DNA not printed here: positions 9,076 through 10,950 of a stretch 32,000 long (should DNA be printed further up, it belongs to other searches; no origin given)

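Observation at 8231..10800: Translationally coupled PUA/PP-loop/Cys-cluster enzyme and SelA-like PLP enzyme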

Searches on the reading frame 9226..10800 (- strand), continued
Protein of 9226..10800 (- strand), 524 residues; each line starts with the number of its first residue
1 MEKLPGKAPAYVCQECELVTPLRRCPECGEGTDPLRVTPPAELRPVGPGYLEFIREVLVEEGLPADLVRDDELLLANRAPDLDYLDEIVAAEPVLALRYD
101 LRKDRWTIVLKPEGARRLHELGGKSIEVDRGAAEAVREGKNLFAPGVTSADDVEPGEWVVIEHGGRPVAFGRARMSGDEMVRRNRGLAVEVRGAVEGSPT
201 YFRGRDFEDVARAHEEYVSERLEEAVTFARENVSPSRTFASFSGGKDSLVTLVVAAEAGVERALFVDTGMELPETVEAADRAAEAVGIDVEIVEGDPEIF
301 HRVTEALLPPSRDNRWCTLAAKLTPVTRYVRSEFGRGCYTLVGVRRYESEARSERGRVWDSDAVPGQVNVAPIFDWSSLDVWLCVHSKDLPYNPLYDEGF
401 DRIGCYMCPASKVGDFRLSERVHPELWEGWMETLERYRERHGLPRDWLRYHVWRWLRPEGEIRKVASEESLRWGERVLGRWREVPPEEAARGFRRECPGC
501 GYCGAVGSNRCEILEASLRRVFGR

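Call 21: find_homologous_proteins(query=window:9226-10800:-, max_evalue=1e-10)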
Query window:9226-10800:- (524 aa): 246 proteins with E <= 1e-10 among 8000 candidates; the best 120 are listed.
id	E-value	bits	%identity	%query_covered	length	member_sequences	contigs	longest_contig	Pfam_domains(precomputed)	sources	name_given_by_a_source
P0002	0.0e+0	1164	96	100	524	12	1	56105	PF01507.26,PF01472.27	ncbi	ncbi:phosphoadenosine phosphosulfate reductase domain-containing protein [Methanopyrus kandleri]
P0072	3.5e-236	804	70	99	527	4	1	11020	PF01507.26,PF01472.27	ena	-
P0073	6.3e-229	780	69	99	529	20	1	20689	PF01507.26,PF01472.27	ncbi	-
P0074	6.9e-187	641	57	99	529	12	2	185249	PF01507.26,PF01472.27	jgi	-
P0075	1.7e-177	610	54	99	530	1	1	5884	PF01507.26,PF01472.27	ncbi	-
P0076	1.5e-92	329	39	89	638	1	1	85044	PF14697.12,PF01507.26,PF01472.27,PF12838.13,PF13237.12,PF13187.12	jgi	-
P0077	9.0e-89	317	35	89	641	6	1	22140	PF01507.26,PF01472.27,PF12838.13,PF13237.12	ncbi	-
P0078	2.9e-88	315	41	88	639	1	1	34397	PF01507.26,PF01472.27,PF13187.12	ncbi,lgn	-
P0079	1.0e-87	313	37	88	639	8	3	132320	PF01507.26,PF01472.27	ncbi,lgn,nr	ncbi:MAG: phosphoadenosine phosphosulfate reductase [Candidatus Methanomethylophilaceae archaeon]|nr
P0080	1.5e-87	313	38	86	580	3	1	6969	PF14697.12,PF01507.26,PF01472.27,PF13237.12,PF26292.1,PF13187.12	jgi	-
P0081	3.4e-87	312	40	88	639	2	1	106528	PF01507.26,PF01472.27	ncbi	-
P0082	9.7e-87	310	38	88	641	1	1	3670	PF14697.12,PF01507.26,PF01472.27,PF12838.13,PF13237.12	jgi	jgi:phosphoadenosine phosphosulfate reductase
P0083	1.1e-86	310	35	88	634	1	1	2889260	PF01507.26,PF01472.27,PF13746.12,PF12838.13,PF13237.12,PF13187.12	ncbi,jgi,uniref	ncbi:phosphoadenosine phosphosulfate reductase family protein [Methanolobus sp. WCC5]|jgi:phosphoade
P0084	2.8e-86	309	37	89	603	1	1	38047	PF14697.12,PF01507.26,PF01472.27,PF00037.33,PF12838.13,PF13237.12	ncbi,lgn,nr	ncbi:MAG: phosphoadenosine phosphosulfate reductase family protein [Euryarchaeota archaeon]|nr:phosp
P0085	7.8e-86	307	37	89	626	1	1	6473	PF14697.12,PF01507.26,PF01472.27,PF12838.13,PF13237.12,PF13187.12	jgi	jgi:phosphoadenosine phosphosulfate reductase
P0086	1.3e-85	307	37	86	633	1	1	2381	PF01507.26,PF01472.27,PF12838.13,PF13237.12,PF13187.12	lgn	-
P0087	2.7e-85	306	36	90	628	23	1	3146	PF01507.26,PF01472.27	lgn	-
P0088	3.4e-85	305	37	88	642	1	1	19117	PF14697.12,PF01507.26,PF01472.27,PF00037.33,PF12838.13,PF13237.12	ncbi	-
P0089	7.0e-85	304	35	89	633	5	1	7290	PF01507.26,PF01472.27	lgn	-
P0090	9.8e-85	304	36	89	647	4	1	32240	PF14697.12,PF01507.26,PF01472.27,PF12838.13,PF13237.12,PF26292.1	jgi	jgi:phosphoadenosine phosphosulfate reductase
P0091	1.8e-84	303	37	86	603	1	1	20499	PF14697.12,PF01507.26,PF01472.27,PF12838.13,PF13237.12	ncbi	ncbi:MAG: phosphoadenosine phosphosulfate reductase family protein [Candidatus Thermoplasmatota arch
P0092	2.0e-84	303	35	89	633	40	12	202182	PF14697.12,PF01507.26,PF01472.27,PF00037.33,PF12838.13,PF13187.12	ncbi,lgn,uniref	ncbi:MAG: phosphoadenosine phosphosulfate reductase family protein [Methanomethylovorans sp.]|uniref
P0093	2.5e-84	302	36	87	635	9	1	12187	PF14697.12,PF01507.26,PF01472.27,PF12838.13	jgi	jgi:phosphoadenosine phosphosulfate reductase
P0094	3.6e-84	302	37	88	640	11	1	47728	PF01507.26,PF01472.27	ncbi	-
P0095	3.8e-84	302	37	88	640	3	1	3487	PF14697.12,PF01507.26,PF01472.27,PF00037.33,PF12838.13,PF13237.12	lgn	-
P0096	1.4e-83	300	38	86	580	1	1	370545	PF14697.12,PF01507.26,PF01472.27,PF12838.13,PF26292.1,PF13187.12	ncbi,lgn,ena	-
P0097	2.2e-83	299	36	86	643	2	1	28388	PF14697.12,PF01507.26,PF01472.27,PF00037.33,PF12838.13,PF13237.12,PF13187.12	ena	-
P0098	2.3e-83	299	34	86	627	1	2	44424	PF14697.12,PF01507.26,PF01472.27,PF12838.13,PF13237.12,PF13187.12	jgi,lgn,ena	jgi:phosphoadenosine phosphosulfate reductase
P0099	2.4e-83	299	37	86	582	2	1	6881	PF14697.12,PF01507.26,PF01472.27,PF12838.13,PF13237.12,PF26292.1,PF13187.12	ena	-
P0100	3.2e-83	299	34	89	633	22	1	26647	PF14697.12,PF01507.26,PF01472.27,PF00037.33,PF12838.13,PF13237.12,PF13187.12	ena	-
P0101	6.2e-83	298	39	88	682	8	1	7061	PF14697.12,PF01507.26,PF12797.13,PF01472.27,PF12838.13,PF13237.12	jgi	jgi:phosphoadenosine phosphosulfate reductase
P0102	9.7e-83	297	33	87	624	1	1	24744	PF01507.26,PF01472.27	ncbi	ncbi:MAG: phosphoadenosine phosphosulfate reductase family protein [Candidatus Methanoperedens sp.]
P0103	1.0e-82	297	35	86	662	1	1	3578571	PF01507.26,PF01472.27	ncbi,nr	ncbi:MAG: phosphoadenosine phosphosulfate reductase family protein [Thermoplasmata archaeon]|nr:MAG:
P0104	1.1e-82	297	36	89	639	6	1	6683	PF01507.26,PF01472.27,PF00037.33,PF13746.12,PF12838.13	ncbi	ncbi:MAG: phosphoadenosine phosphosulfate reductase domain-containing protein [Methanosarcinaceae ar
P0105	1.5e-82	296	32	89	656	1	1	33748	PF14697.12,PF01507.26,PF01472.27,PF00037.33,PF12838.13,PF13187.12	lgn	-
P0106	2.1e-82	296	36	90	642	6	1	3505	PF14697.12,PF01507.26,PF01472.27,PF12838.13,PF13237.12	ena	-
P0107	3.0e-82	295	35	88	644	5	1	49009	PF14697.12,PF14810.13,PF01507.26,PF01472.27,PF12838.13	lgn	-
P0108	3.8e-82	295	34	88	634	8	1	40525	PF01507.26,PF01472.27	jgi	jgi:phosphoadenosine phosphosulfate reductase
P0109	6.4e-82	294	35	85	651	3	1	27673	PF01507.26,PF01472.27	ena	-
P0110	9.1e-82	294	35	86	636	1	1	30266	PF01507.26,PF01472.27,PF13746.12,PF12838.13,PF13183.12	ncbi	-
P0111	1.2e-81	293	35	86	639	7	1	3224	PF14697.12,PF01507.26,PF12797.13,PF01472.27,PF12837.13,PF00037.33,PF12838.13,PF13237.12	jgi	jgi:phosphoadenosine phosphosulfate reductase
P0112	2.2e-81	293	39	88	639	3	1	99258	PF14697.12,PF01507.26,PF01472.27,PF13237.12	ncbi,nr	ncbi:MAG: phosphoadenosine phosphosulfate reductase family protein [Methanomassiliicoccales archaeon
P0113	2.6e-81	292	35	88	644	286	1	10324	PF14697.12,PF01507.26,PF01472.27,PF12838.13,PF13237.12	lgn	-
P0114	4.1e-81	292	35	89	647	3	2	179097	PF14697.12,PF01507.26,PF01472.27,PF12838.13,PF13237.12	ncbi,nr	ncbi:MAG: phosphoadenosine phosphosulfate reductase family protein [Methanomassiliicoccales archaeon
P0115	6.2e-81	291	36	86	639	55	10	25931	PF14697.12,PF01507.26,PF01472.27,PF12838.13,PF13237.12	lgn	-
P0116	6.9e-81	291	31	100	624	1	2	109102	PF01507.26,PF01472.27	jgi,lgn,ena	-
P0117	8.6e-81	291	38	88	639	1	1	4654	PF14697.12,PF01507.26,PF01472.27,PF12838.13,PF13237.12,PF13187.12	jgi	jgi:phosphoadenosine phosphosulfate reductase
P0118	1.3e-80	290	38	80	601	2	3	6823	PF01507.26,PF01472.27,PF12838.13,PF13187.12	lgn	-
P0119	1.4e-80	290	34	89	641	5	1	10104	PF14697.12,PF01507.26,PF12797.13,PF01472.27,PF00037.33,PF12838.13,PF13237.12,PF13187.12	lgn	-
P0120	1.7e-80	290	34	90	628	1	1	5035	PF01507.26,PF01472.27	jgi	-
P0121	2.2e-80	289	34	88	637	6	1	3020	PF01507.26,PF01472.27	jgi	-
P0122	2.3e-80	289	31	100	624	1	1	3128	PF01507.26,PF01472.27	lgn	-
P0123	2.9e-80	289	33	87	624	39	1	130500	PF01507.26,PF01472.27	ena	-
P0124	3.4e-80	289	33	88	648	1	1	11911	PF01507.26,PF01472.27,PF12838.13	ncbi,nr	ncbi:MAG: phosphoadenosine phosphosulfate reductase family protein [Candidatus Thermoplasmatota arch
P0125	3.5e-80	289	37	86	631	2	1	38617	PF14697.12,PF01507.26,PF01472.27,PF12838.13,PF13237.12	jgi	jgi:phosphoadenosine phosphosulfate reductase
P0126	1.4e-79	287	36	86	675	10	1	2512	PF14697.12,PF01507.26,PF01472.27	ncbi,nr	ncbi:MAG: phosphoadenosine phosphosulfate reductase family protein [Methanomassiliicoccales archaeon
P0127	3.0e-79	286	33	89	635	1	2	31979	PF01507.26,PF12797.13,PF01472.27,PF00037.33,PF13746.12,PF12838.13,PF13237.12,PF13187.12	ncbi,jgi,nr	ncbi:MAG TPA: phosphoadenosine phosphosulfate reductase [Methanosarcinaceae archaeon]|nr:phosphoaden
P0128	5.0e-79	285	37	80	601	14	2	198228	PF01507.26,PF01472.27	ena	-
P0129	7.5e-79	284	36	89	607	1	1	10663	PF14697.12,PF01507.26,PF01472.27,PF12837.13,PF12838.13,PF13237.12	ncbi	-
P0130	1.6e-78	283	37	84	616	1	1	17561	PF14697.12,PF01507.26,PF01472.27,PF00037.33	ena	-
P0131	1.7e-78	283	38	87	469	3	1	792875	PF01507.26,PF01472.27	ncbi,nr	ncbi:MAG: phosphoadenosine phosphosulfate reductase family protein [Methanolinea sp.]|nr:phosphoaden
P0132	2.0e-78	283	35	86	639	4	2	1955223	PF14697.12,PF01507.26,PF01472.27,PF12838.13,PF13237.12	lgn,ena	-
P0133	2.4e-78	283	35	88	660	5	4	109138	PF14697.12,PF01507.26,PF01472.27,PF12838.13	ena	-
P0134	3.4e-78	282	37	88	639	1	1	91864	PF14697.12,PF01507.26,PF12797.13,PF01472.27,PF00037.33,PF12838.13,PF13237.12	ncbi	ncbi:MAG: phosphoadenosine phosphosulfate reductase family protein [Methanomassiliicoccales archaeon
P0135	3.6e-78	282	35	86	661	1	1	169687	PF14697.12,PF01507.26,PF01472.27,PF13237.12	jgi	jgi:phosphoadenosine phosphosulfate reductase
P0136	3.6e-78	282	35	86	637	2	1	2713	PF14697.12,PF01507.26,PF01472.27,PF12838.13,PF13237.12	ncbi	-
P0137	5.4e-78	281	36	86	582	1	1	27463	PF14697.12,PF01507.26,PF01472.27,PF12838.13,PF13237.12,PF26292.1,PF13187.12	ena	-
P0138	5.5e-78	281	38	86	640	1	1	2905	PF14697.12,PF01507.26,PF01472.27,PF12838.13,PF13237.12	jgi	jgi:phosphoadenosine phosphosulfate reductase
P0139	1.2e-77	280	36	82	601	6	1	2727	PF01507.26,PF01472.27,PF12837.13,PF00037.33,PF13237.12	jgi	jgi:phosphoadenosine phosphosulfate reductase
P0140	2.0e-77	280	33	87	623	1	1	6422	PF01507.26,PF01472.27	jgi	-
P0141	2.8e-77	279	36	86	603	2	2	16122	PF14697.12,PF01507.26,PF01472.27,PF12838.13,PF13237.12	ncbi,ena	-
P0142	1.4e-76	277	31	94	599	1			PF01507.26,PF01472.27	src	-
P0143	1.9e-76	276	32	90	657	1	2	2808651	PF14697.12,PF01507.26,PF01472.27,PF12837.13,PF00037.33,PF12838.13,PF13237.12,PF13183.12,PF13187.12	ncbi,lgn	ncbi:MAG: phosphoadenosine phosphosulfate reductase family protein [Promethearchaeati archaeon SRVP1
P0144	3.8e-76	275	33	90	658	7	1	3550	PF14697.12,PF01507.26,PF01472.27,PF12837.13,PF00037.33,PF03657.20,PF12838.13,PF13187.12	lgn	-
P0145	4.5e-76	275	33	90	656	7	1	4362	PF14697.12,PF01507.26,PF01472.27,PF12837.13,PF00037.33,PF03657.20,PF12838.13,PF13237.12,PF13187.12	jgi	jgi:phosphoadenosine phosphosulfate reductase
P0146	8.0e-76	274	39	76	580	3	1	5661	PF14697.12,PF01507.26,PF01472.27,PF12837.13,PF00037.33,PF12838.13,PF13237.12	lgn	-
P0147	1.6e-75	273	36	82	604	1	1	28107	PF01507.26,PF01472.27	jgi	jgi:phosphoadenosine phosphosulfate reductase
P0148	2.5e-75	273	35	87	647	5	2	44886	PF01507.26,PF01472.27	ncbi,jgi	ncbi:MAG: phosphoadenosine phosphosulfate reductase family protein [Methanomethylophilus sp.]|jgi:ph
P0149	3.9e-75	272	31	90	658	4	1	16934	PF14697.12,PF01507.26,PF12797.13,PF00037.33,PF12838.13,PF13237.12,PF13183.12,PF12800.13,PF13187.12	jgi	jgi:phosphoadenosine phosphosulfate reductase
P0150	5.5e-75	271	36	86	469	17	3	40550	PF01507.26,PF01472.27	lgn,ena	-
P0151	2.3e-74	269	36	88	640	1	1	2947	PF14697.12,PF01507.26,PF01472.27,PF00037.33,PF12838.13,PF13237.12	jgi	jgi:phosphoadenosine phosphosulfate reductase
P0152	2.9e-74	269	33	89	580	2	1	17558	PF14697.12,PF01507.26,PF01472.27,PF12838.13,PF13187.12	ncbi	-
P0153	9.8e-74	267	33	87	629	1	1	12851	PF01507.26,PF01472.27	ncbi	ncbi:MAG: phosphoadenosine phosphosulfate reductase family protein [Thermoplasmata archaeon]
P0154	3.5e-73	266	36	87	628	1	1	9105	PF14810.13,PF01507.26,PF01472.27,PF12838.13,PF13237.12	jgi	jgi:phosphoadenosine phosphosulfate reductase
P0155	1.3e-72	264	37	87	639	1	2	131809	PF14810.13,PF01507.26,PF01472.27,PF12838.13,PF13237.12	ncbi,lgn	-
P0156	1.6e-72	263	37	87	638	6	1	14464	PF14697.12,PF14810.13,PF01507.26,PF01472.27,PF12838.13,PF13237.12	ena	-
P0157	5.5e-72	262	36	87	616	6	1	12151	PF01507.26,PF12838.13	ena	-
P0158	1.3e-71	260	34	86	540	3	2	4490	PF01507.26,PF01472.27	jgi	-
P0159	1.4e-71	260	31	87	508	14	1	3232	PF01507.26,PF01472.27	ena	-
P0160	2.3e-71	260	35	75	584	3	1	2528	PF01507.26,PF01472.27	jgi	jgi:phosphoadenosine phosphosulfate reductase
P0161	7.1e-71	258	35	85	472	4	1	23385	PF01507.26,PF01472.27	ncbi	-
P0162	7.2e-71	258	32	85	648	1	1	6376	PF14697.12,PF01507.26,PF01472.27,PF13484.12,PF12838.13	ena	-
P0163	2.2e-70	256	33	85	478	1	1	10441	PF01507.26,PF01472.27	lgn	-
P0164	3.7e-70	256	32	83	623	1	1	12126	PF14697.12,PF01507.26,PF12797.13,PF12837.13,PF00037.33,PF12838.13,PF13534.12,PF13237.12,PF13183.12,PF13187.12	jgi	jgi:phosphoadenosine phosphosulfate reductase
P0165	1.9e-69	253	34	85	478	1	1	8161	PF01507.26,PF01472.27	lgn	-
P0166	2.6e-69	253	30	87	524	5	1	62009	PF01507.26,PF01472.27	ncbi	-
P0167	2.9e-69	253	34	88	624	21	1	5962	PF01507.26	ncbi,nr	ncbi:MAG: phosphoadenosine phosphosulfate reductase [Thermoprotei archaeon]|nr:MAG: phosphoadenosine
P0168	5.3e-69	252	35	86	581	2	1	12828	PF14697.12,PF01507.26,PF01472.27,PF00037.33,PF12838.13,PF13237.12,PF13187.12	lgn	-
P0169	1.3e-68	250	34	83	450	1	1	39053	PF01507.26,PF01472.27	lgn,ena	-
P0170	2.3e-68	250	33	86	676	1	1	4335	PF01507.26,PF01472.27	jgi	jgi:phosphoadenosine phosphosulfate reductase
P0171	6.5e-68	248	30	78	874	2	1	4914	PF01507.26,PF01472.27,PF12838.13,PF13237.12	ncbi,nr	ncbi:MAG: hypothetical protein CVT47_01780 [Thermoplasmata archaeon HGW-Thermoplasmata-2]|nr:MAG: hy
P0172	2.3e-67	246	35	87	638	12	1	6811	PF14697.12,PF14810.13,PF01507.26,PF01472.27,PF00037.33,PF12838.13,PF13237.12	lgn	-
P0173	4.5e-67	245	33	89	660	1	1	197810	PF14697.12,PF01507.26,PF13237.12,PF13183.12,PF13187.12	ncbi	-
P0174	1.1e-66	244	30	87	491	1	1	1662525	PF01507.26,PF01472.27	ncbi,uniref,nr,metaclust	ncbi:phosphoadenosine phosphosulfate reductase domain-containing protein [Methanothermococcus okinaw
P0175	1.4e-66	244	34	88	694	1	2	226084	PF01507.26,PF12797.13,PF00037.33,PF13484.12,PF12838.13,PF13534.12,PF13183.12,PF13187.12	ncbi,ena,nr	ncbi:MAG: phosphoadenosine phosphosulfate reductase family protein [Desulfurococcales archaeon]|nr:p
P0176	2.4e-66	243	34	85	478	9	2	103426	PF01507.26,PF01472.27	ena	-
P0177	4.4e-65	239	32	78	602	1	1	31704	PF14697.12,PF12837.13,PF03657.20,PF13484.12,PF12838.13,PF12800.13,PF01507.26,PF12797.13,PF01472.27,PF00037.33,PF13237.12,PF13183.12,PF13187.12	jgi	jgi:phosphoadenosine phosphosulfate reductase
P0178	5.8e-65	238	34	85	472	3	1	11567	PF01507.26,PF01472.27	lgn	-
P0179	5.7e-64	235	33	84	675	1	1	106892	PF01507.26,PF12797.13,PF00037.33,PF12838.13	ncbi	-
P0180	7.7e-64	235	34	89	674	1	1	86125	PF01507.26,PF00037.33,PF12838.13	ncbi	-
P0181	1.2e-63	234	32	87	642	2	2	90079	PF01507.26,PF01472.27,PF00037.33,PF12838.13,PF13237.12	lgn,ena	-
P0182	1.5e-63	234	36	79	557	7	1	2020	PF01507.26,PF00037.33,PF12838.13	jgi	-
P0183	2.2e-63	233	33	88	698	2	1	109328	PF14697.12,PF01507.26,PF12797.13,PF12837.13,PF00037.33,PF13484.12,PF12838.13,PF13183.12,PF13187.12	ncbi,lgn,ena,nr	ncbi:MAG: phosphoadenosine phosphosulfate reductase family protein [Desulfurococcales archaeon]|nr:p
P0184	3.3e-63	233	34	89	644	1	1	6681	PF01507.26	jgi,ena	jgi:phosphoadenosine phosphosulfate reductase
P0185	8.2e-63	231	34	90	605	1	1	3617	PF01507.26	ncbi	-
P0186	1.2e-62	231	34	88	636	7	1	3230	PF14697.12,PF01507.26,PF12838.13,PF13534.12,PF13187.12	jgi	-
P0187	2.9e-62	230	34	86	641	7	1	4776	PF01507.26,PF12838.13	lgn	-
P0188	5.6e-62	229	32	83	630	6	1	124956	PF01507.26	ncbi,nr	ncbi:MAG: phosphoadenosine phosphosulfate reductase family protein [Thermoprotei archaeon]|nr:phosph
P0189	6.5e-62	228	30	88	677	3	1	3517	PF14697.12,PF01507.26,PF12797.13,PF01472.27,PF00037.33,PF12838.13,PF13237.12,PF13187.12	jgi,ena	-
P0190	6.8e-62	228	33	82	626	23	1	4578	PF01507.26,PF01472.27,PF12838.13,PF13237.12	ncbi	-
